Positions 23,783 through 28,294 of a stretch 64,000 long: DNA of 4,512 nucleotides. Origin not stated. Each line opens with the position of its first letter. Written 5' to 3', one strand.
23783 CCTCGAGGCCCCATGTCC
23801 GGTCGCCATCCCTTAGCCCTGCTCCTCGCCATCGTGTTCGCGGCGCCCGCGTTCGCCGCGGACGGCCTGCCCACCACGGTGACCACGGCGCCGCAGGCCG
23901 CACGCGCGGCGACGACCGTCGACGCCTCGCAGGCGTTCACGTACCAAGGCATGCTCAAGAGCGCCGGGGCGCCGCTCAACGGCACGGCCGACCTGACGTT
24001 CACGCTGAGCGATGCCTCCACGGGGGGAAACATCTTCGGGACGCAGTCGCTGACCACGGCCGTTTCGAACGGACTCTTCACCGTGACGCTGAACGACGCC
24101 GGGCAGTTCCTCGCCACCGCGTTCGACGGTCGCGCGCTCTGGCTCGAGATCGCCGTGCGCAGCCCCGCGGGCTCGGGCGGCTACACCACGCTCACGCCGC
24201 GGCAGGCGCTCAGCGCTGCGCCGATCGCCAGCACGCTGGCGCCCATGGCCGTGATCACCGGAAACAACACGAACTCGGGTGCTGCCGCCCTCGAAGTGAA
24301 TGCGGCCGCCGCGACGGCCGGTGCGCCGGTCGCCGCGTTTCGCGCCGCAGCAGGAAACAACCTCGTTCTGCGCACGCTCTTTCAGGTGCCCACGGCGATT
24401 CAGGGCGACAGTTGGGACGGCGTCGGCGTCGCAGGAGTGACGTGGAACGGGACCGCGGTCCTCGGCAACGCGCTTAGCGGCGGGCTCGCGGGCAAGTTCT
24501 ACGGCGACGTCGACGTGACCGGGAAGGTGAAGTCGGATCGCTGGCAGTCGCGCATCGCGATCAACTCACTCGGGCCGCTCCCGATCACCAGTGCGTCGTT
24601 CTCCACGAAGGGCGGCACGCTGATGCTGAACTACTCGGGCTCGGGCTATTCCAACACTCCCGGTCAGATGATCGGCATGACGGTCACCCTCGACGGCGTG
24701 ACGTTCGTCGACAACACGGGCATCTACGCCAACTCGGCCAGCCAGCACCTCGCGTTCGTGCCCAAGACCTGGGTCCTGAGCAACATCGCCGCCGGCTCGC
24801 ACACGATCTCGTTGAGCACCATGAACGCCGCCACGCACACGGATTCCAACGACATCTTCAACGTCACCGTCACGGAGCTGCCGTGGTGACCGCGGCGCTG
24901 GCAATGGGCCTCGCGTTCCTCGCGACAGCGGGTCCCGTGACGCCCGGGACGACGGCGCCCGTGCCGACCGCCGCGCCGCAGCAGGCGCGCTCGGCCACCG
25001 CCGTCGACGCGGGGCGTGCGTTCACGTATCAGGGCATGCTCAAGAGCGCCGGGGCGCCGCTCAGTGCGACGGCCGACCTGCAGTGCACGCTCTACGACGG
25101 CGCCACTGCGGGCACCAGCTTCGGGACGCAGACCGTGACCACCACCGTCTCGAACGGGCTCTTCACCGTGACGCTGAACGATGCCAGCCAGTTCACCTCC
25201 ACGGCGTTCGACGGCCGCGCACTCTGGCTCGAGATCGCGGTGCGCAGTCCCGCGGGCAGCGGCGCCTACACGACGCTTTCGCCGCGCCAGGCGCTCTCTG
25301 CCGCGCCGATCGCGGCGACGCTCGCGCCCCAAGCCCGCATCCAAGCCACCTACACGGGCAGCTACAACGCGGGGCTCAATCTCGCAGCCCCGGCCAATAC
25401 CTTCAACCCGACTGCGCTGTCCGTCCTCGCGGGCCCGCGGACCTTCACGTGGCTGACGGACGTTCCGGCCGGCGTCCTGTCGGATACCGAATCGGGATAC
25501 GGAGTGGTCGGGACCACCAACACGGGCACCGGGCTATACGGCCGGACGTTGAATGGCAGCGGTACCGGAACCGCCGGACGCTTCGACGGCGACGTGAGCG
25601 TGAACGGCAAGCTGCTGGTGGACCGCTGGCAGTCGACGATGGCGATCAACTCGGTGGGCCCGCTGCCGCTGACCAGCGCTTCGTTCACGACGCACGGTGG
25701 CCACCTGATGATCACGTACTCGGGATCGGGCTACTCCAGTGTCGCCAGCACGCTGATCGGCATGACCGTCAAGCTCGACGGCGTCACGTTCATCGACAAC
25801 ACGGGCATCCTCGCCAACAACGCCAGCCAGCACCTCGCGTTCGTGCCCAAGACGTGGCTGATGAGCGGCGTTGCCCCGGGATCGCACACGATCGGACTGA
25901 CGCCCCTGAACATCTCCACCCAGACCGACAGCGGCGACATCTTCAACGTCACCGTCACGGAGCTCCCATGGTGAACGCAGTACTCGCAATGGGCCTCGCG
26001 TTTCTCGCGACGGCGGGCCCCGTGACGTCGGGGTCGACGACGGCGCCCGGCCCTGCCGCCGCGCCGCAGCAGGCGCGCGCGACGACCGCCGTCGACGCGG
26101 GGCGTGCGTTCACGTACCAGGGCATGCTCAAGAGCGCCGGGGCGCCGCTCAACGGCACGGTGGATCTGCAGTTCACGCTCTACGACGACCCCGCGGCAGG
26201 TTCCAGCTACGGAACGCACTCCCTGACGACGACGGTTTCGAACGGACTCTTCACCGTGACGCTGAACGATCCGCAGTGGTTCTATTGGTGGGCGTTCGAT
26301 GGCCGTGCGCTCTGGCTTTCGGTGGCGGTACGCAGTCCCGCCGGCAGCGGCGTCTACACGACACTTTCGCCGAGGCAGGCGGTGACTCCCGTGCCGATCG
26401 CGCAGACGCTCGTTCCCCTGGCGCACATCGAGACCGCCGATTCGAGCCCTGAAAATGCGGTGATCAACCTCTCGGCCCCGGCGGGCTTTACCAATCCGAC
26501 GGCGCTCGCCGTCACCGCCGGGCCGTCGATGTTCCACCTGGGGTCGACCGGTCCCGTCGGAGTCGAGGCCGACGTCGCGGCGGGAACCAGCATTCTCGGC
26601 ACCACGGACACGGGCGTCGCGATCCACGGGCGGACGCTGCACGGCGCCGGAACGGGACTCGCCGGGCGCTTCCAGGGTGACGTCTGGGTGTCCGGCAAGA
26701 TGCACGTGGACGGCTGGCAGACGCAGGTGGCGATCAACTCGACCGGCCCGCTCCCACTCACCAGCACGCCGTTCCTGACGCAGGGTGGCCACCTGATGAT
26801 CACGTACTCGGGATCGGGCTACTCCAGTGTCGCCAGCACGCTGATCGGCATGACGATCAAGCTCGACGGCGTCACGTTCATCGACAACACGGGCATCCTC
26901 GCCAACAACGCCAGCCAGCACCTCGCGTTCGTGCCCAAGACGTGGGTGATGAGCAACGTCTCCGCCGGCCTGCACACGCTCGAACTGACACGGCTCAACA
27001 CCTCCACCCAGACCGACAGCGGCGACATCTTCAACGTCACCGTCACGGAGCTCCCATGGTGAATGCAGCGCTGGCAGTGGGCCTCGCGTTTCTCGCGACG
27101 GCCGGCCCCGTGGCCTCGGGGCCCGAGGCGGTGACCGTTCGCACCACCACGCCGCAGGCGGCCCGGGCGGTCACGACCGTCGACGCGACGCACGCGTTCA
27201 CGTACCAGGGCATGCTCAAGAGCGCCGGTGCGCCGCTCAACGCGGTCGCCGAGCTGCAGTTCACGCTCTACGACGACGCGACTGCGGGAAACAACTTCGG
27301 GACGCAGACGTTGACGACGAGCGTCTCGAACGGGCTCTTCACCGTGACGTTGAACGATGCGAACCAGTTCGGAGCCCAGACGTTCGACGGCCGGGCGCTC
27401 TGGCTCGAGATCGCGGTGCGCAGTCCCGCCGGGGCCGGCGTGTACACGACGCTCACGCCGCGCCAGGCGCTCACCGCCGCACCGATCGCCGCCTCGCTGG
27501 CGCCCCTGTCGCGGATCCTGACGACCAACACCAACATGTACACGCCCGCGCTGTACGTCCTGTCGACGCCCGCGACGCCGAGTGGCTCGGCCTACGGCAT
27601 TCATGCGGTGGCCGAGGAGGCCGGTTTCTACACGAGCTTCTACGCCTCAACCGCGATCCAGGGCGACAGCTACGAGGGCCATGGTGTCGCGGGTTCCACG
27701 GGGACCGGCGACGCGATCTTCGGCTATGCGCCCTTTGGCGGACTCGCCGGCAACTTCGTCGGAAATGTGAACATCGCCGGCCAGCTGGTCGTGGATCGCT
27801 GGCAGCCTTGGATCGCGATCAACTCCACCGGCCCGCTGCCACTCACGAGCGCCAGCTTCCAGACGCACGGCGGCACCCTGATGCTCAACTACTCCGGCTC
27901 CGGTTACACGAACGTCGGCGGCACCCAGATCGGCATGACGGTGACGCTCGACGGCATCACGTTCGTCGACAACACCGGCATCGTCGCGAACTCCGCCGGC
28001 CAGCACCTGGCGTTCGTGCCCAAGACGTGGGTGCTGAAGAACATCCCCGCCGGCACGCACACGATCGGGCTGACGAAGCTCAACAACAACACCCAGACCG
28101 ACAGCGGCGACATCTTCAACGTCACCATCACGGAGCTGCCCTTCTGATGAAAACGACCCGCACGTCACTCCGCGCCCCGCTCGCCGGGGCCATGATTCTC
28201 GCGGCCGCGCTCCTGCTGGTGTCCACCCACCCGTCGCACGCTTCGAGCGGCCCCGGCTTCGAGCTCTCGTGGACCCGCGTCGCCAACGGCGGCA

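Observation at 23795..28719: Translationally coupled array of four paralogous secreted proteins with a hypervariable core, capped by a T9SS-CTD protein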

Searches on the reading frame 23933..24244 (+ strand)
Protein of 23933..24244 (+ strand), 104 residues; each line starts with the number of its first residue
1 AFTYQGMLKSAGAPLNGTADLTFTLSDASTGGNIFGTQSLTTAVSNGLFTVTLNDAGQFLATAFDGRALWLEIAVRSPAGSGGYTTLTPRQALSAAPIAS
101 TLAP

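Call 69: search_solved_structures(query=A8, max_evalue=10, show_alignments=2)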
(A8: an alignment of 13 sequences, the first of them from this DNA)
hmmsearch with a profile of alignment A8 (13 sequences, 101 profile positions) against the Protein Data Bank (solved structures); distinct sequences matched with E-value up to 10: 1.
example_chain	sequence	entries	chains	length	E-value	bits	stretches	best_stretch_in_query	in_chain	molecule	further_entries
8x3z_A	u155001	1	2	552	0.79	13.4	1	32-63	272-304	CsmA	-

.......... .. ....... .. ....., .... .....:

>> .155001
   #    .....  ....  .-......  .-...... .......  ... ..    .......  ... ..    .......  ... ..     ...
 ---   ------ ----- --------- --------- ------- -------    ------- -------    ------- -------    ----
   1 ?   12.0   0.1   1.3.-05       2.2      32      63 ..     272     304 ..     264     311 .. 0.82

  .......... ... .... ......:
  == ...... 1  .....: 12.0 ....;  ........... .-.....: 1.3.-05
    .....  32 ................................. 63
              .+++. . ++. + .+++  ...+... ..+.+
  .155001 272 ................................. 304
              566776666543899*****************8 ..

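Call 70: search_protein_families(library=pfam, alignment_id=A8, max_evalue=1)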
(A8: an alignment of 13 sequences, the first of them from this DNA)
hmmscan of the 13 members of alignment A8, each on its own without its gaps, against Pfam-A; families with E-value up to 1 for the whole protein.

A. member 1, seq(104 aa): 1 family
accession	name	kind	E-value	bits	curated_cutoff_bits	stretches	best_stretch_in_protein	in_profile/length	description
PF19770.4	DUF6256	-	0.14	12.7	25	1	35-75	46-86/109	Family of unknown function (DUF6256)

B. families by the number of members that match (of 13 scanned): 4 families
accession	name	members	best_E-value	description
PF13293.11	DUF4074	1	0.08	Domain of unknown function (DUF4074)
PF12435.13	DUF3678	1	0.11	Protein of unknown function (DUF3678)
PF19770.4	DUF6256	1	0.14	Family of unknown function (DUF6256)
PF00913.24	Trypan_glycop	1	0.27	Trypanosome variant surface glycoprotein (A-type)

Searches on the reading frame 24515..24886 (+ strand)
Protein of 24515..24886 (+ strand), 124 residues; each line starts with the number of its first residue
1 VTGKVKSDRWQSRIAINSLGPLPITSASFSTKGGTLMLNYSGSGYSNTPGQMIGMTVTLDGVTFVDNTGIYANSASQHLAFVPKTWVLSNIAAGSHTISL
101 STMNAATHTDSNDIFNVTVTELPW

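Call 20: search_solved_structures(query=A3, max_evalue=10)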
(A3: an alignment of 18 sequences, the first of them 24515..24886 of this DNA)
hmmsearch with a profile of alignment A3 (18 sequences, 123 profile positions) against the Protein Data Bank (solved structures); distinct sequences matched with E-value up to 10: 1.
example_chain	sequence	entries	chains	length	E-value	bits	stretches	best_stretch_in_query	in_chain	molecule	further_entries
3ohg_A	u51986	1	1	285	0.85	12.6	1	17-64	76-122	Uncharacterized protein from DUF2233 family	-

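Call 23: find_related_loci(query=A4, collection=genome_contigs, flank=8000)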
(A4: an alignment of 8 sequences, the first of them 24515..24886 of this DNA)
Query A4 (124 aa) in genome_contigs; peptide patterns used: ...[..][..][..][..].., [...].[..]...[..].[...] (x = any residue, [..] = any of these).
63 stretches matched a pattern; 5 encode a relative of the query (tblastn E <= 1e-3); 5 distinct loci.
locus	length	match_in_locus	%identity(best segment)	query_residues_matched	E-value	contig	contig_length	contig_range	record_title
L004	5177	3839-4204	63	1-124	1e-45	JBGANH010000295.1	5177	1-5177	MAG: Candidatus Eisenbacteria bacterium isolate MAG_MBR_H10.75 MBRH10-75_opera_contig_40035, whole genome shotgun sequen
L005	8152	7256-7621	60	1-124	5e-45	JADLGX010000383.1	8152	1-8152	MAG: Candidatus Eisenbacteria bacterium isolate SJ457 c_000000734458, whole genome shotgun sequence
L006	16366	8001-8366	66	1-124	4e-41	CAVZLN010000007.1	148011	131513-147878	MAG: Candidatus Eisenbacteria bacterium isolate MFD05942.bin.1.102 genome assembly, contig: contig_83877, whole genome s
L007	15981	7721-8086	60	1-124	1e-45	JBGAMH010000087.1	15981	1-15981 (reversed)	MAG: Candidatus Eisenbacteria bacterium isolate MAG_MBR_H10.5 MBRH10-5_opera_contig_11961, whole genome shotgun sequence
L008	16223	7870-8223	46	2-124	8e-25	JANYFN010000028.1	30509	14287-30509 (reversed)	MAG: Limisphaerales bacterium isolate 339R_metabinner_32 339R_k141_220454, whole genome shotgun sequence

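Call 45: search_protein_representatives(alignment_id=A3)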
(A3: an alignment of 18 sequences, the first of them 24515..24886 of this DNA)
Query: 18 sequences, 123 profile positions. Proteins with E-value up to 0.001 (for the whole library): 1162; up to 1e-10: 676; up to 1e-30: 61. The best 150 are listed.
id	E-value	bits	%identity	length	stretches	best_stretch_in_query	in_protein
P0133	6.1e-71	252.1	-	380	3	17-122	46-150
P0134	2.1e-59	214.9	-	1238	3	17-122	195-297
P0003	7.8e-54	196.9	-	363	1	1-123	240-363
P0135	4.0e-53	194.6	-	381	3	26-121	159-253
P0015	5.2e-52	191.0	-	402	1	1-123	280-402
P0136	1.2e-51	189.8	-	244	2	15-121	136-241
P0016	2.3e-51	188.9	-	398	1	1-123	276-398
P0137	1.1e-50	186.7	-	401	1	1-123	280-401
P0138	1.5e-50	186.3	-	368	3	17-122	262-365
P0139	2.1e-50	185.8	-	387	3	16-122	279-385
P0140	1.6e-48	179.7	-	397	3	25-121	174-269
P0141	2.3e-48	179.3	-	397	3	25-122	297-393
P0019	9.2e-48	177.3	-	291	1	1-123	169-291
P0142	4.6e-47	175.0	-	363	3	18-121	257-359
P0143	8.0e-45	167.8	-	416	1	1-123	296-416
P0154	1.8e-37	144.0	-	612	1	2-123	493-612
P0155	3.1e-37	143.3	-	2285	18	80-106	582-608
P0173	6.7e-33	129.3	-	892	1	2-123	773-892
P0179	4.4e-32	126.6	-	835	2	2-123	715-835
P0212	7.8e-29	116.1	-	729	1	1-123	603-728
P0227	5.7e-28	113.4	-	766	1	1-123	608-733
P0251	6.9e-27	109.9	-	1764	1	1-123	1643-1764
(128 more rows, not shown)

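Call 47: search_protein_families(library=pfam, proteins=[P0133, P0134, P0155, P0251, P0173, P0179, P0154, P0212, P0227], max_evalue=0.001)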
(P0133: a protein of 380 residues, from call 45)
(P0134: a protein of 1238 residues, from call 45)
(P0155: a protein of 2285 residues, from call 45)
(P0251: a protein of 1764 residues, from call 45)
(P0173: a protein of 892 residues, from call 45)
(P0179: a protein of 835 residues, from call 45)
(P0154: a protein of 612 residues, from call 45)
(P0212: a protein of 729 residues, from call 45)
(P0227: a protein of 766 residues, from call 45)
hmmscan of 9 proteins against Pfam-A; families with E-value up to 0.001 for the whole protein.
P0133 (380 aa): 0 families

P0134 (1238 aa): 2 families
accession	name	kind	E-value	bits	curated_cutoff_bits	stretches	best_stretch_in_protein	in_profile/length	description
PF00041.27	fn3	-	3.3e-25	88.6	25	2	426-504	2-76/84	Fibronectin type III domain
PF25059.1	FN3_DSCAM-DSCAML_C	-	4.7e-08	33.7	39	0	532-593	6-70/89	DSCAM/DSCAML C-terminal Fn3-like domain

P0155 (2285 aa): 10 families
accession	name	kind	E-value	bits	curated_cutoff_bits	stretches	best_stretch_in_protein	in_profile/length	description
PF17996.7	CE2_N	-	3e-43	146.7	27.9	0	555-610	28-89/108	Carbohydrate esterase 2 N-terminal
PF11008.14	DUF2846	-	2.3e-29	101.8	34.3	0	571-612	25-67/92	Protein of unknown function (DUF2846)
PF15483.11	DUF4641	-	3.4e-14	53.3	27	0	602-702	19-117/443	Domain of unknown function (DUF4641)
PF08308.17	PEGA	-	4.3e-14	52.6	20.8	0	495-518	19-42/71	PEGA domain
PF12985.13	DUF3869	-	1.3e-12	48.2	24.5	0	1963-2011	7-55/85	Domain of unknown function (DUF3869)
PF12991.12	DUF3875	-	1.6e-10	41.1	27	0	606-618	18-30/53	Domain of unknown function, B. Theta Gene description (DUF3875)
PF16967.11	TcfC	-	2.7e-09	36.9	29.4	0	499-517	32-50/68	E-set like domain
PF13573.12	SprB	-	8.4e-08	32.2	28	1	456-490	2-37/37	SprB repeat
PF18962.6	Por_Secre_tail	-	1.7e-06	28.6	27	0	2206-2243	2-35/75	Secretion system C-terminal sorting domain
PF07495.19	Y_Y_Y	-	2.3e-05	24.6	26.6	0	413-429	30-46/65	Y_Y_Y domain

P0251 (1764 aa): 0 families

P0173 (892 aa): 1 family
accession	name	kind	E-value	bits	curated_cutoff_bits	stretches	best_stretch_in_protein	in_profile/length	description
PF15902.12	Sortilin-Vps10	-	2.8e-05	23.6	33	0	424-518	2-110/446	Sortilin, neurotensin receptor 3,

P0179 (835 aa): 0 families

P0154 (612 aa): 0 families

P0212 (729 aa): 0 families

P0227 (766 aa): 0 families

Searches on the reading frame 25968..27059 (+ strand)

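Call 4: search_protein_families(library=pfam, proteins=[window:25968-27059:+], max_evalue=1)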
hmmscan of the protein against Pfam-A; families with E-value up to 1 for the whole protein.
window:25968-27059:+ (364 aa): 1 family
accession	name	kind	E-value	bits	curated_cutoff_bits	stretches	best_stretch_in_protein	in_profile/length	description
PF20770.3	PAN2_N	-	0.029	14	26.6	1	137-220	219-298/301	PAN2 N-terminal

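Call 5: search_protein_families(library=ncbifam, proteins=[window:25968-27059:+], max_evalue=1)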
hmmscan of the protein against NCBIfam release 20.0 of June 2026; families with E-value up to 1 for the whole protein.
window:25968-27059:+ (364 aa): 0 families

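Call 8: search_protein_families(library=phrogs, proteins=[window:25968-27059:+], max_evalue=1)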
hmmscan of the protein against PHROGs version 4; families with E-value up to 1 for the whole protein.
window:25968-27059:+ (364 aa): 0 families

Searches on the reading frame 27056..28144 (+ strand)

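Call 4: search_protein_families(library=pfam, proteins=[window:27056-28144:+], max_evalue=1)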
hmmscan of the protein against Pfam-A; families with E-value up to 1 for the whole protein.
window:27056-28144:+ (363 aa): 0 families

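Call 5: search_protein_families(library=ncbifam, proteins=[window:27056-28144:+], max_evalue=1)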
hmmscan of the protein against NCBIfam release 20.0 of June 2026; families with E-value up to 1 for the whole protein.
window:27056-28144:+ (363 aa): 0 families

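Call 8: search_protein_families(library=phrogs, proteins=[window:27056-28144:+], max_evalue=1)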
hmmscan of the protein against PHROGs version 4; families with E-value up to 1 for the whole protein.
window:27056-28144:+ (363 aa): 1 family
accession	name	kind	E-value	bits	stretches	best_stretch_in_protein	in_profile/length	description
phrog_19791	-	unknown function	0.14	13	1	123-178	40-94/144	-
